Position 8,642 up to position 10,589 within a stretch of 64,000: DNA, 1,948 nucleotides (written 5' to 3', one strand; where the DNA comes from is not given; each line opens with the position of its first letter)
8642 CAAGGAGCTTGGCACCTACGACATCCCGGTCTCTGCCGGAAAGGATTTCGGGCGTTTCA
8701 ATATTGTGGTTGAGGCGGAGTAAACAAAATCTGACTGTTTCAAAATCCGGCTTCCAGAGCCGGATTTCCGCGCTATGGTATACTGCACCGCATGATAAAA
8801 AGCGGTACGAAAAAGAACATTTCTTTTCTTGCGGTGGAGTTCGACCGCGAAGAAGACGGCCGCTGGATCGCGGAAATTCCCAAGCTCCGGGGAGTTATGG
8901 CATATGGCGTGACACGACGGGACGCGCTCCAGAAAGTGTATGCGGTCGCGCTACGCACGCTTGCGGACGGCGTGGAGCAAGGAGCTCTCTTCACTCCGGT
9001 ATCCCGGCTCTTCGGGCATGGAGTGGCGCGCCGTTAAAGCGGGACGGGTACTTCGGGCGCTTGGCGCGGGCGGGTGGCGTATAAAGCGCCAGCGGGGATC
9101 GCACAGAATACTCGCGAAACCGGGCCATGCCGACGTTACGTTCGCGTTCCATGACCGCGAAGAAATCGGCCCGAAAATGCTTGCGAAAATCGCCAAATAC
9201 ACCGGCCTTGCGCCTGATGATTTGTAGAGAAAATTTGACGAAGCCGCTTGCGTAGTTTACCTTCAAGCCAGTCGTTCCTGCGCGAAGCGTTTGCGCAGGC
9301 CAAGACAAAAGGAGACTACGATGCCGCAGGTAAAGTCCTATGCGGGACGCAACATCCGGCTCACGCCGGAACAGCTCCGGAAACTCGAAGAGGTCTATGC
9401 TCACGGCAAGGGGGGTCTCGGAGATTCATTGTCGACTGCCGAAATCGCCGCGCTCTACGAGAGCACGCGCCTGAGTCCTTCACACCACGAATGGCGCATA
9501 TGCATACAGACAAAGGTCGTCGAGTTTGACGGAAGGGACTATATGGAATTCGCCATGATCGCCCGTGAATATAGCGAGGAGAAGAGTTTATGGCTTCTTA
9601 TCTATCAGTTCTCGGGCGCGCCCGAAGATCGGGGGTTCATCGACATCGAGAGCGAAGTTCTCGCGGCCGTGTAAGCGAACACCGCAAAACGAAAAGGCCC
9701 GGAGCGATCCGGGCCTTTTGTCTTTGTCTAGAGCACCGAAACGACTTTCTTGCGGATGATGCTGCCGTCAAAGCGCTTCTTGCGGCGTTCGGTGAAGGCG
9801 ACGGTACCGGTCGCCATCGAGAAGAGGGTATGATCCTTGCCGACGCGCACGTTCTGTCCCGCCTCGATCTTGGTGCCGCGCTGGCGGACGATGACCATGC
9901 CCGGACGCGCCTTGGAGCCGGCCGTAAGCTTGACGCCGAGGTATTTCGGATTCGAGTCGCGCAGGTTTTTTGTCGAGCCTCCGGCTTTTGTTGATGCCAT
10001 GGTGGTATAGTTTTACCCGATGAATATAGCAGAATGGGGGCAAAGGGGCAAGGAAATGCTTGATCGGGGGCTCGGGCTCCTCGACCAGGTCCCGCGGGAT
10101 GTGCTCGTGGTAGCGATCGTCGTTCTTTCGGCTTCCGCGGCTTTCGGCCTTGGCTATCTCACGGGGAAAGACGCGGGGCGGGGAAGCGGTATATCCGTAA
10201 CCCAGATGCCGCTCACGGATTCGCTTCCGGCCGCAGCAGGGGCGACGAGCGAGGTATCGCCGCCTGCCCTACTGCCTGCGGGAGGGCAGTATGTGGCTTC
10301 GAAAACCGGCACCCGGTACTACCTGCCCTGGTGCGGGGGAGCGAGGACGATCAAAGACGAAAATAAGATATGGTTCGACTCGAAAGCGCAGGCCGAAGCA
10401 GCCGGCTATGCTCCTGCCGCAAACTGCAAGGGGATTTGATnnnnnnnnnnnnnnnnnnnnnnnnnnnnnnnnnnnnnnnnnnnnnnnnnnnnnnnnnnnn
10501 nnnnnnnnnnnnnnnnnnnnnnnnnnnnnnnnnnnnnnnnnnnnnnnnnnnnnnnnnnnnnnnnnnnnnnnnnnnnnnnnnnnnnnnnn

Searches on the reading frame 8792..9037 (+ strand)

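Call 31: search_protein_families(library=pfam, proteins=[window:8792-9037:+], max_evalue=0.01)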
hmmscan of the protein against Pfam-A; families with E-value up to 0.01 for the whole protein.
window:8792-9037:+ (81 aa): 1 family
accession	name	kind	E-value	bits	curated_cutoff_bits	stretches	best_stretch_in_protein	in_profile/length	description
PF21748.3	UPF0150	-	0.00046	20.5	27.3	1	20-48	15-44/64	UPF0150-like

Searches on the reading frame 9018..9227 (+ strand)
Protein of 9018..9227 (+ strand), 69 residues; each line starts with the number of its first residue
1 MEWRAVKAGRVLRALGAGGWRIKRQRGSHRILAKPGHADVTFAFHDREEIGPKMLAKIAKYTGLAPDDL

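Call 31: search_protein_families(library=pfam, proteins=[window:9018-9227:+], max_evalue=0.01)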
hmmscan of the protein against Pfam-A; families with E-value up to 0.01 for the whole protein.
window:9018-9227:+ (69 aa): 1 family
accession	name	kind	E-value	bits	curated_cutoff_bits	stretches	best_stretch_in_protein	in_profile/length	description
PF07927.17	HicA_toxin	-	6.8e-14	52.2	27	1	11-64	4-58/58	HicA toxin of bacterial toxin-antitoxin,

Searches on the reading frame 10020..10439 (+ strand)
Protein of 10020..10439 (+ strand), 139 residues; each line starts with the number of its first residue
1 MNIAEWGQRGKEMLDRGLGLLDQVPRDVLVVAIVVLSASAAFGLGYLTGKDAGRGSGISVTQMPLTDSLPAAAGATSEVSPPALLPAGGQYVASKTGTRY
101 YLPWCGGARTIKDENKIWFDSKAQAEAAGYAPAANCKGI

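Call 3: search_protein_families(library=pfam, proteins=[window:10020-10439:+], max_evalue=0.1)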
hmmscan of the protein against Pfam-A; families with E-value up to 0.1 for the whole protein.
window:10020-10439:+ (139 aa): 1 family
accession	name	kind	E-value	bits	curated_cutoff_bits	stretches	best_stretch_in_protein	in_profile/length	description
PF02805.21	Ada_Zn_binding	-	5.1e-05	23.6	23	1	91-137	18-63/65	Metal binding domain of Ada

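Call 4: search_protein_families(library=ncbifam, proteins=[window:10020-10439:+], max_evalue=0.1)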
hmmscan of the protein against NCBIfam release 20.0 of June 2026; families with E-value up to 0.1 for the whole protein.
window:10020-10439:+ (139 aa): 5 families
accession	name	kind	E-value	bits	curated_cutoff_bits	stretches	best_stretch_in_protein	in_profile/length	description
NF051437.1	sunset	domain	0.00074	19.5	27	1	115-133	23-41/42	sunset domain-containing protein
NF005440.0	PRK07027.1-4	equivalog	0.036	13.4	395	1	21-83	69-131/257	cobalamin biosynthesis protein CbiG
TIGR03493.1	cellullose_BcsF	equivalog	0.055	13.4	56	1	30-49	6-25/62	cellulose biosynthesis protein BcsF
NF051448.1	50S_L17_sunset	exception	0.06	13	280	1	114-133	209-228/229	50S ribosomal protein L17, sunset domain variant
NF051450.1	50S_L20_sunset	exception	0.094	12.9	375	0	95-134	174-211/219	50S ribosomal protein L20, sunset domain variant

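Call 5: search_protein_families(library=padloc, proteins=[window:10020-10439:+], max_evalue=0.1)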
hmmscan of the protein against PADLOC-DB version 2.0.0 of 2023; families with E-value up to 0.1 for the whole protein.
window:10020-10439:+ (139 aa): 0 families
